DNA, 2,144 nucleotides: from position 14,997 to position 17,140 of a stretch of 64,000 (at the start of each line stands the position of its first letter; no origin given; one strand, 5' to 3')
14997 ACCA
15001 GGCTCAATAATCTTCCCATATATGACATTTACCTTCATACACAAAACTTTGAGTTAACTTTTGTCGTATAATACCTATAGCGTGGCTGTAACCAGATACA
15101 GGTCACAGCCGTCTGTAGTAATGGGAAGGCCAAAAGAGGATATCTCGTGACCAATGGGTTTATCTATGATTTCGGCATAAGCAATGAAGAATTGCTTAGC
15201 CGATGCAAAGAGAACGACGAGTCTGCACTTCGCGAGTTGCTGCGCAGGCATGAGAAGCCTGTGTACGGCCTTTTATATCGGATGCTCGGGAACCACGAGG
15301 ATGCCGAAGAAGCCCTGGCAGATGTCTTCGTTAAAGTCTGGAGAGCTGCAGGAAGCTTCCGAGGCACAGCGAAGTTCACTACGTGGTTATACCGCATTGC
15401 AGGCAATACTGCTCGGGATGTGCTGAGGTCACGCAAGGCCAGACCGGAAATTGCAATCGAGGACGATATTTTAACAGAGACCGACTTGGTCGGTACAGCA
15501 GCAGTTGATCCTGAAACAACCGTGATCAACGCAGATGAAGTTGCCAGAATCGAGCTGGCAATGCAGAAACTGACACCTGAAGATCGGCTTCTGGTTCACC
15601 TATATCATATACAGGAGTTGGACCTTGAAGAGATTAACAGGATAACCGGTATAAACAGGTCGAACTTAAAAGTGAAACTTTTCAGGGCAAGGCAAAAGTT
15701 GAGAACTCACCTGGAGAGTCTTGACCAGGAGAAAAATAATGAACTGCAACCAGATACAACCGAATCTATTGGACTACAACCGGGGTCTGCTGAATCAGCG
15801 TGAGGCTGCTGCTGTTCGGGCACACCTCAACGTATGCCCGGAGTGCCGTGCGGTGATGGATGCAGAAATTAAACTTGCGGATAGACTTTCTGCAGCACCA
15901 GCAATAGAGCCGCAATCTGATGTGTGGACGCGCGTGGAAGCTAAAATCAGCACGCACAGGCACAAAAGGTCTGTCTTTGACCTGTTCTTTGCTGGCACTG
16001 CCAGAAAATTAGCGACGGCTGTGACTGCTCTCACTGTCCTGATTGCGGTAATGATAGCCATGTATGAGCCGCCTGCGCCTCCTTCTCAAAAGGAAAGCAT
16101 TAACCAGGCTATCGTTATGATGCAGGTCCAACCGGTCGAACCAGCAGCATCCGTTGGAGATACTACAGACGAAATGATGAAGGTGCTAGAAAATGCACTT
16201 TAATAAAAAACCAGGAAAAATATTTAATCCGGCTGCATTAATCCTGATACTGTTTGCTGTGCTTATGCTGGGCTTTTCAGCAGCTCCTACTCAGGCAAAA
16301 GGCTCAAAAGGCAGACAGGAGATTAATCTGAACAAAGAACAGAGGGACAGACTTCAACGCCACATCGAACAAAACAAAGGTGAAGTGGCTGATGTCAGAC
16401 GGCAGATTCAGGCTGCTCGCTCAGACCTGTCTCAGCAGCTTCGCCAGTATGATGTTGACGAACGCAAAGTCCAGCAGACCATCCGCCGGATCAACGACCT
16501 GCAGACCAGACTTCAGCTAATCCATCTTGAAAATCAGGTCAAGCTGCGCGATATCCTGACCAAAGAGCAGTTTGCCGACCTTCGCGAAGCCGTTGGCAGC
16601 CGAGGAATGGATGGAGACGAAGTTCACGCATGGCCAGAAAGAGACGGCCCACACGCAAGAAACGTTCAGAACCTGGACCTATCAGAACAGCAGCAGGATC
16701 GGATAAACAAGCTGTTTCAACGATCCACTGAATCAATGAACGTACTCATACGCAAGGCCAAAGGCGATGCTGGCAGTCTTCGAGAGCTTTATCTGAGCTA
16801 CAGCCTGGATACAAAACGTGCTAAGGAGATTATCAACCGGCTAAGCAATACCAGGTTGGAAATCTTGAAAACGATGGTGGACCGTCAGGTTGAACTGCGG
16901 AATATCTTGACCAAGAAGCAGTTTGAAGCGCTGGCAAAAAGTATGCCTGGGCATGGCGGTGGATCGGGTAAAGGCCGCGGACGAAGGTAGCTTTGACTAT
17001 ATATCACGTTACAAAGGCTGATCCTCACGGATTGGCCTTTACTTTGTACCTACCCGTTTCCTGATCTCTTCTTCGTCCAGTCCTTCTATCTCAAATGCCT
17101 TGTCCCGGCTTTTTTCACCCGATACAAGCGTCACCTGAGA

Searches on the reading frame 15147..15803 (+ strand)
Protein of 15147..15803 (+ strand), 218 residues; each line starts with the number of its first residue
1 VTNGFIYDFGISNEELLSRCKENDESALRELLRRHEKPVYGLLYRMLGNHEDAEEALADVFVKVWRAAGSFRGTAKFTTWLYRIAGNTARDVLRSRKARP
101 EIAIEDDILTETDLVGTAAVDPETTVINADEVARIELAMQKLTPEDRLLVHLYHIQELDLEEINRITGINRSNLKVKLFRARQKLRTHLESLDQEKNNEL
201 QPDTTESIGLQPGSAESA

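Call 73: search_protein_families(library=pfam, proteins=[window:15147-15803:+], max_evalue=0.00001)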
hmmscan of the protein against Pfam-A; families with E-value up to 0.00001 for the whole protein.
window:15147-15803:+ (218 aa): 3 families
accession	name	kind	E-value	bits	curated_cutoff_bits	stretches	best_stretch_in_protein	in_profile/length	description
PF04542.20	Sigma70_r2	-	4.4e-19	68.5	24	1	31-97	1-69/71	Sigma-70 region 2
PF08281.18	Sigma70_r4_2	-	5e-09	36.1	25.7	1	134-185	3-54/54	Sigma-70, region 4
PF04545.22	Sigma70_r4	-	5.5e-07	29.5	24.1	1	138-186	1-49/50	Sigma-70, region 4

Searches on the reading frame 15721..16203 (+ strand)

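Call 73: search_protein_families(library=pfam, proteins=[window:15721-16203:+], max_evalue=0.00001)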
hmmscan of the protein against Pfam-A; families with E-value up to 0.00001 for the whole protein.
window:15721-16203:+ (160 aa): 1 family
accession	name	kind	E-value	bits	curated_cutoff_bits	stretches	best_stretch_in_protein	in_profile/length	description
PF13490.11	zf-HC2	-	3.9e-07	30.5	22.2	1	9-43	1-35/35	Putative zinc-finger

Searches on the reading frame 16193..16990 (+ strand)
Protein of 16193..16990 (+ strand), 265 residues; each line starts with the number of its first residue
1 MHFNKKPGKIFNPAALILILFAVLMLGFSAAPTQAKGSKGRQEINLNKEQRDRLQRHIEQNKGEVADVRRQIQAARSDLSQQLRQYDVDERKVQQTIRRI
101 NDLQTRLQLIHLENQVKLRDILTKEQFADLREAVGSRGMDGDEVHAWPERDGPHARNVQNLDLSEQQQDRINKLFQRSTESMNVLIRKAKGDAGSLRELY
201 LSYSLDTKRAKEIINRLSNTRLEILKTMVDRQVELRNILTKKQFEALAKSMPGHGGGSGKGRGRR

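Call 73: search_protein_families(library=pfam, proteins=[window:16193-16990:+], max_evalue=0.00001)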
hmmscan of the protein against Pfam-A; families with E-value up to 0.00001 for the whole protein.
window:16193-16990:+ (265 aa): 2 families
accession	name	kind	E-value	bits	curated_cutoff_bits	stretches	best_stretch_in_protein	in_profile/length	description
PF13801.11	Metal_resist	-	1.4e-17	64.4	29.2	1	16-127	3-123/125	Heavy-metal resistance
PF07813.17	LTXXQ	-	1e-08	36.2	24.3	1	152-247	4-96/100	LTXXQ motif family protein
